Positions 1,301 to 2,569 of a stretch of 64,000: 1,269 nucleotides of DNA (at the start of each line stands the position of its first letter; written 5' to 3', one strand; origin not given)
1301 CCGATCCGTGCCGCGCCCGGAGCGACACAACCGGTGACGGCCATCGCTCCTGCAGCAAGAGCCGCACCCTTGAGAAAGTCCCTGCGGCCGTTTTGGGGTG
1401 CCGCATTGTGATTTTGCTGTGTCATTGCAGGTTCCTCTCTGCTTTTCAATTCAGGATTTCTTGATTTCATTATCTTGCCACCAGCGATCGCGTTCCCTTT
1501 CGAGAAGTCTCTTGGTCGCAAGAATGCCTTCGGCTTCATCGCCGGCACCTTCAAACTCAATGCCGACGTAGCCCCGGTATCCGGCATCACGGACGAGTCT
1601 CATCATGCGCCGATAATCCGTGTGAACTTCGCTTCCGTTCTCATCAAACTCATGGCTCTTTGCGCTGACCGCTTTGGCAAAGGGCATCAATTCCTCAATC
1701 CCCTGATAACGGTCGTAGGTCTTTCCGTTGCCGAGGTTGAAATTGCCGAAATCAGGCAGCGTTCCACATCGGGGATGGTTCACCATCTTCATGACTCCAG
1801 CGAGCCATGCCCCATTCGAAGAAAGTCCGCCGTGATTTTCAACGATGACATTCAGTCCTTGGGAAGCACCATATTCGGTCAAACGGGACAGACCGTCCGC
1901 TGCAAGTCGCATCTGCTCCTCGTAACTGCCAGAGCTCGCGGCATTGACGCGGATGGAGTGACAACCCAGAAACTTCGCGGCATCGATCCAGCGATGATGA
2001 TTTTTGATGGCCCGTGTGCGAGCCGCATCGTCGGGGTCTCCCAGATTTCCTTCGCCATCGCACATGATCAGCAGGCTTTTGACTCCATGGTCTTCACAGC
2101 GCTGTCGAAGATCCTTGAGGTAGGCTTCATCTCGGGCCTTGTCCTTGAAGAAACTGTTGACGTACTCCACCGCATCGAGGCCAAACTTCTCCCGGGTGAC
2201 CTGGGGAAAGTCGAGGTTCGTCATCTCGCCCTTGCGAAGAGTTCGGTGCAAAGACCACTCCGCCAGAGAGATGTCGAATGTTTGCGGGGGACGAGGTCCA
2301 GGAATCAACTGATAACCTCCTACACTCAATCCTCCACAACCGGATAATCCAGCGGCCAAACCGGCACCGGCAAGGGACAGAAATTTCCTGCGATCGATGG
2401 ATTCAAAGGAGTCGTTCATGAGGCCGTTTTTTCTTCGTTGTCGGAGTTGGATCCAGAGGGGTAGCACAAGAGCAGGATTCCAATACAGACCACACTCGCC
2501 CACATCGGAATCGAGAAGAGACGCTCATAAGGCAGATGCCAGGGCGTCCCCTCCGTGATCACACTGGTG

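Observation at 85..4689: TAT-exported Gfo/Idh/MocA + xylose-isomerase-like TIM barrel + MFS operon with divergent DUF1080 lipoprotein: candidate periplasmic oxidative (3-keto) glycoside cleavage module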

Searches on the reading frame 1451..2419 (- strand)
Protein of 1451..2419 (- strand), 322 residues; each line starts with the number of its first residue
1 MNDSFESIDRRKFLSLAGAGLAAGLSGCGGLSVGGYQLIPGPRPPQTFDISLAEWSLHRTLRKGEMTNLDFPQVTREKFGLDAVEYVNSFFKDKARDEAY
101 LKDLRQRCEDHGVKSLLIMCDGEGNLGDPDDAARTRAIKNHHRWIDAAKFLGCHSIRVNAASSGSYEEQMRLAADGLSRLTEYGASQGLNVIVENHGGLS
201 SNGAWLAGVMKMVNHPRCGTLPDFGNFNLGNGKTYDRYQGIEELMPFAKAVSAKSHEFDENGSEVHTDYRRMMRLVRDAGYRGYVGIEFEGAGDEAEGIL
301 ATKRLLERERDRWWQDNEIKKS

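Call 3: search_protein_families(library=pfam, proteins=[window:1451-2419:-], max_evalue=0.01)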
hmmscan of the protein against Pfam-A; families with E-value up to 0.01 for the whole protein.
window:1451-2419:- (322 aa): 1 family
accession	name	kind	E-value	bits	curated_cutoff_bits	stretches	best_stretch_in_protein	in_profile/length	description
PF01261.30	AP_endonuc_2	-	1.2e-29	104.1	31.1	1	78-302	6-242/249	Xylose isomerase-like TIM barrel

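Call 4: search_protein_families(library=ncbifam, proteins=[window:1451-2419:-], max_evalue=0.01)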
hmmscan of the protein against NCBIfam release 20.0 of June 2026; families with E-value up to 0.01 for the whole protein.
window:1451-2419:- (322 aa): 3 families
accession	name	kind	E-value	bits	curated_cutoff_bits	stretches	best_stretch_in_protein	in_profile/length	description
NF041099.2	keto_glucon_epim_IolO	equivalog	0.0029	16.9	300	1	125-291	79-248/269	5-keto-L-gluconate epimerase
NF043033.1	OxoTetrIsom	equivalog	0.0036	17.1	325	0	102-299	43-247/251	2-oxo-tetronate isomerase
NF007360.0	PRK09856.1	equivalog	0.0051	16.4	305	0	130-311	81-269/276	fructoselysine 3-epimerase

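Call 7: search_solved_structures(query=window:1451-2419:-, max_evalue=0.01, show_alignments=2)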
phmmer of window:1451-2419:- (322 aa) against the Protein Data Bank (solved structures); distinct sequences matched with E-value up to 0.01: 7.
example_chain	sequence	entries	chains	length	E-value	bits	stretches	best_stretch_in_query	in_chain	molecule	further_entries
4ovx_A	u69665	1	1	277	5.8e-121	407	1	47-311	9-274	Xylose isomerase domain protein TIM barrel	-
9m3b_A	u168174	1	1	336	7.2e-07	32.1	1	230-292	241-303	P581a DgpC1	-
7dnm_A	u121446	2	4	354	0.00028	23.6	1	243-292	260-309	AP_endonuc_2 domain-containing protein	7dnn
7xrf_A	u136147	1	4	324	0.00038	23.2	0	236-291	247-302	AP_endonuc_2 domain-containing protein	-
7bvr_A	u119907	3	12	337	0.0004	23.1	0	236-292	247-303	AP_endonuc_2 domain-containing protein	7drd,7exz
9m3a_A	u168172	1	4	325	0.0015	21.2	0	234-306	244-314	Xylose isomerase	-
8qrz_A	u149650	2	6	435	0.0084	18.7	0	250-299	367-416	Sugar phosphate isomerase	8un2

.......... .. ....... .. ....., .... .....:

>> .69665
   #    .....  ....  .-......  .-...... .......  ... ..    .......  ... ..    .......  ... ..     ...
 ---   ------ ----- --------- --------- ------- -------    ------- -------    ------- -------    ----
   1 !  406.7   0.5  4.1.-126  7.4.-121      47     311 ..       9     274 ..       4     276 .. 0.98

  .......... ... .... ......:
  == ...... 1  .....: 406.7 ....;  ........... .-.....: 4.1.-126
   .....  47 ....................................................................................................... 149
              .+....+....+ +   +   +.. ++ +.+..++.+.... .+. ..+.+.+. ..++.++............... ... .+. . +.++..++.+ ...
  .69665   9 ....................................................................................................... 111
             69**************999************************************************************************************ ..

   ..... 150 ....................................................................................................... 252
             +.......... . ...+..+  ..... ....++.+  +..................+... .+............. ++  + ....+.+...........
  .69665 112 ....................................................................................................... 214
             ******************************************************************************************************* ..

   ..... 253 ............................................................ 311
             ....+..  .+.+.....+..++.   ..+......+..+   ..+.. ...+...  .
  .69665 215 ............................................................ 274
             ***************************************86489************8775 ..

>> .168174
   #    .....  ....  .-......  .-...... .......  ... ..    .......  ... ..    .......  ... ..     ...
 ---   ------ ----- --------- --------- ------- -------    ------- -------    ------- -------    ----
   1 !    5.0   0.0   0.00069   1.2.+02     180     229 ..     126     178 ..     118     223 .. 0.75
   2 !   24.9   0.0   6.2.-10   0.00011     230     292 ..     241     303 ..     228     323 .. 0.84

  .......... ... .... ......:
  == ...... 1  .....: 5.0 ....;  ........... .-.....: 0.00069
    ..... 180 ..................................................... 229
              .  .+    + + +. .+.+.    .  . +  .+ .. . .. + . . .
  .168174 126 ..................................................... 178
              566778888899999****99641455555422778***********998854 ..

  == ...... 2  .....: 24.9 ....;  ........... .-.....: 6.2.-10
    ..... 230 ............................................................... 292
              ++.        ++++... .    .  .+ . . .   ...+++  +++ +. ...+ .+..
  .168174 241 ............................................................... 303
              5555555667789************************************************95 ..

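Call 30: search_solved_structures(query=A1, max_evalue=1, show_alignments=0)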
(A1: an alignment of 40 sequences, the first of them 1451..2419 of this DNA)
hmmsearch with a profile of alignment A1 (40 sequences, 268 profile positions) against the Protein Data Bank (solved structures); distinct sequences matched with E-value up to 1: 23.
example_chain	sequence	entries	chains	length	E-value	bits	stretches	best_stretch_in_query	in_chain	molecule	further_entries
4ovx_A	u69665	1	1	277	6.7e-142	474.8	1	3-268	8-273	Xylose isomerase domain protein TIM barrel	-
9m3b_A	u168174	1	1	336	3.3e-12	49.6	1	197-250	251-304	P581a DgpC1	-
7xrf_A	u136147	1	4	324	4.1e-11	46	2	176-250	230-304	AP_endonuc_2 domain-containing protein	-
7bvr_A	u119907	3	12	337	4.8e-11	45.8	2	176-250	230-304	AP_endonuc_2 domain-containing protein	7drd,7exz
9m3a_A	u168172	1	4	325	2.4e-07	33.7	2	190-250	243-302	Xylose isomerase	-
8qvc_A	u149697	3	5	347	9.5e-07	31.7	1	206-252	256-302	Xylose isomerase-like TIM barrel domain-containing protein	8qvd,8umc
7dnm_A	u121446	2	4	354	5.8e-06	29.1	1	200-252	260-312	AP_endonuc_2 domain-containing protein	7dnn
7bvs_A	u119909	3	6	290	1.3e-05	27.9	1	83-258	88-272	Sugar phosphate isomerase/epimerase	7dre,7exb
8z1i_A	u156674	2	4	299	2.9e-05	26.8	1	4-258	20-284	Art22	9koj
8qrz_A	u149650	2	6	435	0.0011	21.6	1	208-264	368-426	Sugar phosphate isomerase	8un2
2zvr_A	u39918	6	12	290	0.0075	18.9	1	82-245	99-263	Uncharacterized protein TM_0416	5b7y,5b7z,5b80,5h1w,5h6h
3cqh_A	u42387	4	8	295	0.058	16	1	81-245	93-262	L-ribulose-5-phosphate 3-epimerase ulaE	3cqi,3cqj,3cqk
3ngf_A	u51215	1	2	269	0.082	15.5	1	133-253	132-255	AP endonuclease, family 2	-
1k77_A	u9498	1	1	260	0.16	14.5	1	219-254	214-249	Hypothetical protein ygbM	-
6r3p_A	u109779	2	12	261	0.18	14.4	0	113-154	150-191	Meiotic recombination protein DMC1/LIM15 homolog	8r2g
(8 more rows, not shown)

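Call 51: find_homologous_proteins(query=window:1451-2419:-, max_evalue=1e-10)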
Query window:1451-2419:- (322 aa): 8000 proteins with E <= 1e-10 among 8000 candidates; the best 120 are listed.
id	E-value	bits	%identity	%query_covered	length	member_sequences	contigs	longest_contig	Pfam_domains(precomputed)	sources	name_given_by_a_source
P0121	1.2e-209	713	95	100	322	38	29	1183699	PF01261.31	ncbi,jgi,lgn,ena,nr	ncbi:MAG: sugar phosphate isomerase/epimerase [Planctomycetes bacterium]|nr:sugar phosphate isomeras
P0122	8.3e-207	704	96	98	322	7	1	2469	PF01261.31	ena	-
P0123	4.5e-191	652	86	100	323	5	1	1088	PF01261.31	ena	-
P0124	1.6e-184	631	83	100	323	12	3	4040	PF01261.31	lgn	-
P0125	1.2e-182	625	84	99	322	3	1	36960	PF01261.31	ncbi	-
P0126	1.2e-174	598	80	98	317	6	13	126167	PF01261.31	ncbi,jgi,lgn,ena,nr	ncbi:MAG: TIM barrel protein [Planctomycetia bacterium]|jgi:L-ribulose-5-phosphate 3-epimerase|nr:TI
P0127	1.6e-156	539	76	94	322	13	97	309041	PF01261.31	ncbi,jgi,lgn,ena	-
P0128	3.4e-156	538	75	98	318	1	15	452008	PF01261.31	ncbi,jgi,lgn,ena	-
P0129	4.4e-154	531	73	97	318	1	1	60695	PF01261.31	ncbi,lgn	-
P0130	8.1e-153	527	75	95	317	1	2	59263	PF01261.31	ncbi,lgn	-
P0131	6.6e-152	524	73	96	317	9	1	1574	PF01261.31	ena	-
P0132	5.7e-151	521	73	95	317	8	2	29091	PF01261.31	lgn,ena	-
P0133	7.1e-150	517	73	97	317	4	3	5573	PF01261.31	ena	-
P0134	9.3e-149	513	72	97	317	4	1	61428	PF01261.31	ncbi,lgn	-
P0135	1.1e-148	513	72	96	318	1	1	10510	PF01261.31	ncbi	ncbi:MAG: sugar phosphate isomerase/epimerase family protein [Planctomycetota bacterium]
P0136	1.8e-148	512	71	96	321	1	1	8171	PF01261.31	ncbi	-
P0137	2.4e-147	509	72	95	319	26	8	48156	PF01261.31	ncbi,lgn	-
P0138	4.7e-144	498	69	96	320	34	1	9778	PF01261.31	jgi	-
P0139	4.4e-143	495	69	97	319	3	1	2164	PF01261.31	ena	-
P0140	7.4e-141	487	71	93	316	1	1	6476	PF01261.31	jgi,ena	-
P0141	9.8e-141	487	71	93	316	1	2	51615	PF01261.31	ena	-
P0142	2.1e-137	476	76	82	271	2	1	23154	PF01261.31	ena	-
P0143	1.4e-136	473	68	93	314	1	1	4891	PF01261.31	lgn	-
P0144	6.9e-136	471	76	82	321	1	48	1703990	PF01261.31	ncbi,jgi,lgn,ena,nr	ncbi:MAG: sugar phosphate isomerase/epimerase [Phycisphaerae bacterium]|jgi:sugar phosphate isomeras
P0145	5.4e-135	468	75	82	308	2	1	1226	PF01261.31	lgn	-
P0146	3.0e-134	466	67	95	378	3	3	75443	PF01261.31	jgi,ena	jgi:L-ribulose-5-phosphate 3-epimerase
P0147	7.1e-134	464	68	94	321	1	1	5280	PF01261.31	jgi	jgi:L-ribulose-5-phosphate 3-epimerase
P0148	5.4e-133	461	68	95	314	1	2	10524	PF01261.31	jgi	jgi:sugar phosphate isomerase/epimerase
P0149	5.9e-133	461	68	94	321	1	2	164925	PF01261.31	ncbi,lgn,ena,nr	ncbi:MAG TPA: sugar phosphate isomerase/epimerase family protein [Phycisphaerae bacterium]|nr:sugar 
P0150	1.2e-132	460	75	82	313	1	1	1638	PF01261.31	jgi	jgi:sugar phosphate isomerase/epimerase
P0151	1.4e-132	460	68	94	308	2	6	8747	PF01261.31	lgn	-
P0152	1.7e-132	460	74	82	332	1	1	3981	PF01261.31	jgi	-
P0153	2.3e-132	459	67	95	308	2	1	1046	PF01261.31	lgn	-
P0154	4.4e-132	458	67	95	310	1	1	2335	PF01261.31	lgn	-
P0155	5.6e-132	458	68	94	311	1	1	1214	PF01261.31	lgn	-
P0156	5.9e-132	458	75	82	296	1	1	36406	PF01261.31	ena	-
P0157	1.2e-131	457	74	82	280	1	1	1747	PF01261.31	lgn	-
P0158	1.3e-131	457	74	82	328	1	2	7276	PF01261.31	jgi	jgi:L-ribulose-5-phosphate 3-epimerase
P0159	1.4e-131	457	71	85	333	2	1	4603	PF01261.31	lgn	-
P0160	2.6e-131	456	73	82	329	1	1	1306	PF01261.31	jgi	-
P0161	2.8e-131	456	72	87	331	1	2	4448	PF01261.31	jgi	jgi:sugar phosphate isomerase/epimerase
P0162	3.1e-131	456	72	84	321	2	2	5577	PF01261.31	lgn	-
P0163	3.3e-131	456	67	98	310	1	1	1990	PF01261.31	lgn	-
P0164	8.2e-131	454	74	84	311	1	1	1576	PF01261.31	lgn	-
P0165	8.4e-131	454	70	84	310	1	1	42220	PF01261.31,PF10518.15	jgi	jgi:sugar phosphate isomerase/epimerase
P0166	8.5e-131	454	72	85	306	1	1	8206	PF01261.31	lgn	-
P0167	1.3e-130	454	68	88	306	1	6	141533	PF01261.31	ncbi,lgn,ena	-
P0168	1.6e-130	453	73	84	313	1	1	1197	PF01261.31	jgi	jgi:sugar phosphate isomerase/epimerase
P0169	2.3e-130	453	66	94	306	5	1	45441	PF01261.31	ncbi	-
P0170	2.4e-130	453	66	95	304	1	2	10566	PF01261.31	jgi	jgi:L-ribulose-5-phosphate 3-epimerase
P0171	3.6e-130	452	64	95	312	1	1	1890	PF01261.31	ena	-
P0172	3.6e-130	452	69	89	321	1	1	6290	PF01261.31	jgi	jgi:L-ribulose-5-phosphate 3-epimerase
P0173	4.0e-130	452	66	97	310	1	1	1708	PF01261.31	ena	-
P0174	4.3e-130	452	64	93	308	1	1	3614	PF01261.31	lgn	-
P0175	4.7e-130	452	67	95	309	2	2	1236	PF01261.31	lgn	-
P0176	7.5e-130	451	65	95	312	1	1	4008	PF01261.31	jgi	-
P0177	7.6e-130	451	68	94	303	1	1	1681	PF01261.31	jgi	jgi:sugar phosphate isomerase/epimerase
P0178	1.1e-129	451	67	95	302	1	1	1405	PF01261.31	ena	-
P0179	1.1e-129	451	73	84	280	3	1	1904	PF01261.31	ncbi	-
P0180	1.8e-129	450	66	94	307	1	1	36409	PF01261.31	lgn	-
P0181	1.8e-129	450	66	94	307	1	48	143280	PF01261.31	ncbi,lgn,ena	-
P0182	1.8e-129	450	66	94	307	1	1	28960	PF01261.31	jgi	-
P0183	2.1e-129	450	73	83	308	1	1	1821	PF01261.31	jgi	jgi:sugar phosphate isomerase/epimerase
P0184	2.2e-129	450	72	82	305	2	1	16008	PF01261.31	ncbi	ncbi:sugar phosphate isomerase/epimerase family protein [Rhodocaloribacter sp.]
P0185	2.3e-129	450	67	95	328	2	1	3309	PF01261.31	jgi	jgi:sugar phosphate isomerase/epimerase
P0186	2.4e-129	449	67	95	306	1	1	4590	PF01261.31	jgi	jgi:sugar phosphate isomerase/epimerase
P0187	2.6e-129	449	71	82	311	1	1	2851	PF01261.31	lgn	-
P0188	2.6e-129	449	66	94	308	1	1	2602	PF01261.31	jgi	jgi:L-ribulose-5-phosphate 3-epimerase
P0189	2.8e-129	449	66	94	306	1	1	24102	PF01261.31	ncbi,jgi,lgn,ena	-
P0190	2.9e-129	449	66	94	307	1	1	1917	PF01261.31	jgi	jgi:sugar phosphate isomerase/epimerase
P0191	3.1e-129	449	71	83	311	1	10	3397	PF01261.31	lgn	-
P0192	3.1e-129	449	66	94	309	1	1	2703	PF01261.31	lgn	-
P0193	3.3e-129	449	70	84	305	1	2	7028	PF01261.31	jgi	jgi:sugar phosphate isomerase/epimerase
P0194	3.7e-129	449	71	86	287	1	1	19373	PF01261.31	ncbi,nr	ncbi:MAG TPA: sugar phosphate isomerase/epimerase family protein [Blastocatellia bacterium]|nr:sugar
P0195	4.5e-129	449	66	94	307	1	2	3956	PF01261.31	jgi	jgi:sugar phosphate isomerase/epimerase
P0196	5.9e-129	448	67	93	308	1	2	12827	PF01261.31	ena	-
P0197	6.3e-129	448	62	96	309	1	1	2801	PF01261.31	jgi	jgi:sugar phosphate isomerase/epimerase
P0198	6.4e-129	448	65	95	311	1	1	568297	PF01261.31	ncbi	ncbi:MAG: sugar phosphate isomerase/epimerase family protein [Pirellulaceae bacterium]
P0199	7.3e-129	448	66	96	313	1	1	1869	PF01261.31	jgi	jgi:sugar phosphate isomerase/epimerase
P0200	1.2e-128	447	67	95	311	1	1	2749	PF01261.31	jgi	jgi:sugar phosphate isomerase/epimerase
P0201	1.3e-128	447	65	94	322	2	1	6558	PF01261.31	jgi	jgi:sugar phosphate isomerase/epimerase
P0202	1.3e-128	447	71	85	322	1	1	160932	PF01261.31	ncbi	-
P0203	1.3e-128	447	65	97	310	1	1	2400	PF01261.31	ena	-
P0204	1.3e-128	447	65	94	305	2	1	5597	PF01261.31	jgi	jgi:sugar phosphate isomerase/epimerase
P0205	1.4e-128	447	65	95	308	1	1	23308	PF01261.31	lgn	-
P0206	1.4e-128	447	66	95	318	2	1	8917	PF01261.31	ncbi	-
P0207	1.5e-128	447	71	82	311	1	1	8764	PF01261.31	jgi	jgi:L-ribulose-5-phosphate 3-epimerase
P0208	1.5e-128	447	70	85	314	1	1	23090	PF01261.31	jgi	jgi:sugar phosphate isomerase/epimerase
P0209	1.6e-128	447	65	94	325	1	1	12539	PF01261.31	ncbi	-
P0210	1.6e-128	447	65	94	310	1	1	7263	PF01261.31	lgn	-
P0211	1.8e-128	447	67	94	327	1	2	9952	PF01261.31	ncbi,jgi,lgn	ncbi:MAG: sugar phosphate isomerase/epimerase family protein [Gemmatimonadota bacterium]|jgi:sugar p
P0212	2.3e-128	446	70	84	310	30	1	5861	PF01261.31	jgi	jgi:sugar phosphate isomerase/epimerase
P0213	2.3e-128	446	66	95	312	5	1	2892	PF01261.31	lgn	-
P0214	2.5e-128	446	71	82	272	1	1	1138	PF01261.31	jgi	jgi:L-ribulose-5-phosphate 3-epimerase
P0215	3.1e-128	446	63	97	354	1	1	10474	PF01261.31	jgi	jgi:L-ribulose-5-phosphate 3-epimerase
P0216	3.4e-128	446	66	94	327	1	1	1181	PF01261.31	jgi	jgi:L-ribulose-5-phosphate 3-epimerase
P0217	4.4e-128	445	67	87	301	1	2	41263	PF01261.31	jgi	-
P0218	5.4e-128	445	63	96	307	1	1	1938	PF01261.31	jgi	jgi:L-ribulose-5-phosphate 3-epimerase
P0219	5.4e-128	445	67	96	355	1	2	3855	PF01261.31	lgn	-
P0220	5.5e-128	445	71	83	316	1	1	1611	PF01261.31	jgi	jgi:sugar phosphate isomerase/epimerase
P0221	6.5e-128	445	66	94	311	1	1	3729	PF01261.31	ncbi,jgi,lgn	jgi:sugar phosphate isomerase/epimerase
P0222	7.7e-128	445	66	94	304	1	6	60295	PF01261.31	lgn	-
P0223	8.1e-128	444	67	89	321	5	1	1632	PF01261.31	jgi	-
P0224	8.5e-128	444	69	83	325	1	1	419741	PF01261.31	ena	-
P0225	8.8e-128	444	65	95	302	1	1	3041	PF01261.31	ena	-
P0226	9.2e-128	444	69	85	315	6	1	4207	PF01261.31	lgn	-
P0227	9.3e-128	444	71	82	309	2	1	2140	PF01261.31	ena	-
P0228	9.3e-128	444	64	95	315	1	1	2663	PF01261.31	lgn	-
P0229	1.0e-127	444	65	94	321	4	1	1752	PF01261.31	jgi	-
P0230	1.1e-127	444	71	84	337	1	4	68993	PF01261.31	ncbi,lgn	-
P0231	1.2e-127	444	66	94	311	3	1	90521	PF01261.31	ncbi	-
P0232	1.2e-127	444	69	85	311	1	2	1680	PF01261.31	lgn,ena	-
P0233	1.2e-127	444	67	85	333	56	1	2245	PF01261.31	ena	-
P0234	1.2e-127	444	73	82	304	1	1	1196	PF01261.31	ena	-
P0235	1.2e-127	444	65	94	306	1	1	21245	PF01261.31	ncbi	-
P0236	1.4e-127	444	65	95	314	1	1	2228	PF01261.31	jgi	-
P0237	1.5e-127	444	70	84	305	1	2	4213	PF01261.31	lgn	-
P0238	1.6e-127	443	65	95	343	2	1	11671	PF01261.31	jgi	-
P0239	1.6e-127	443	63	97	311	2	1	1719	PF01261.31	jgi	-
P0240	1.7e-127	443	64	95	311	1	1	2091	PF01261.31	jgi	jgi:L-ribulose-5-phosphate 3-epimerase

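Call 55: find_encoding_contigs(protein=P0121, flank=10000, max_places=4)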
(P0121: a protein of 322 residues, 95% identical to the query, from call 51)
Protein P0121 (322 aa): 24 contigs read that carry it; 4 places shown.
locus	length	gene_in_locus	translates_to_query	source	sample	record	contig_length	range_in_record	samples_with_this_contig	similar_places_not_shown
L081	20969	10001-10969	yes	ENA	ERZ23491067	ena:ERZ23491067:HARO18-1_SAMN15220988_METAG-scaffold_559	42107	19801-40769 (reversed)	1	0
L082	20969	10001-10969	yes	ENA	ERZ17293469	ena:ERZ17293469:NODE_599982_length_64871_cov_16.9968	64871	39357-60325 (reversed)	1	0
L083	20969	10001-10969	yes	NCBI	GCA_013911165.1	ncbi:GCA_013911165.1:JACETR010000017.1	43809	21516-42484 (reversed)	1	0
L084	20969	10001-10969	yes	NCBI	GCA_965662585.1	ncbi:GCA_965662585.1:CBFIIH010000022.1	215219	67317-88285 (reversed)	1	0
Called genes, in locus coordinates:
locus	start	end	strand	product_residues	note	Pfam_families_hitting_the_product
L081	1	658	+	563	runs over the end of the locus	PF13517:FG-GAP_3 (weak)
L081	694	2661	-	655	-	PF14559:TPR_19 (faint), PF13176:TPR_7 (faint), PF13428:TPR_14 (faint), PF25063:ARM_TT21_C (faint), PF07719:TPR_2 (faint), PF13432:TPR_16 (weak), PF23914:TPR_CcmH_CycH (weak), PF00515:TPR_1 (weak), +6 more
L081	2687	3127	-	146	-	-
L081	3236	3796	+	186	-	PF04306:DUF456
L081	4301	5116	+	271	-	PF01261:AP_endonuc_2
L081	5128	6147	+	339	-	PF01408:GFO_IDH_MocA, PF02894:GFO_IDH_MocA_C (faint), PF22725:GFO_IDH_MocA_C3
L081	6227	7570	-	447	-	-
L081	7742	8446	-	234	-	PF06439:3keto-disac_hyd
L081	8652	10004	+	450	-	PF01306:LacY_symp (weak), PF03825:Nuc_H_symport, PF07690:MFS_1, PF12832:MFS_1_like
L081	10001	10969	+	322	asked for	PF01261:AP_endonuc_2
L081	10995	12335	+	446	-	PF01408:GFO_IDH_MocA, PF19051:GFO_IDH_MocA_C2, PF02894:GFO_IDH_MocA_C, PF22725:GFO_IDH_MocA_C3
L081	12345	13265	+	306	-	PF02424:ApbE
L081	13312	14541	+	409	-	PF01408:GFO_IDH_MocA, PF03807:F420_oxidored (weak), PF22725:GFO_IDH_MocA_C3, PF02894:GFO_IDH_MocA_C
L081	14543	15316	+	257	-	PF27139:Aq_1264_TM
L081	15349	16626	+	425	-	PF10518:TAT_signal (faint), PF01408:GFO_IDH_MocA, PF22725:GFO_IDH_MocA_C3, PF02894:GFO_IDH_MocA_C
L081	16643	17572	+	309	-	PF01261:AP_endonuc_2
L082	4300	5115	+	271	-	PF01261:AP_endonuc_2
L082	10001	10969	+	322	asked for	PF01261:AP_endonuc_2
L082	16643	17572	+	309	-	PF01261:AP_endonuc_2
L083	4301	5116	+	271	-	PF01261:AP_endonuc_2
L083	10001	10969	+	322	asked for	PF01261:AP_endonuc_2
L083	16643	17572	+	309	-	PF01261:AP_endonuc_2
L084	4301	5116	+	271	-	PF01261:AP_endonuc_2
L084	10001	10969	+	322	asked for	PF01261:AP_endonuc_2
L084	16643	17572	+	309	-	PF01261:AP_endonuc_2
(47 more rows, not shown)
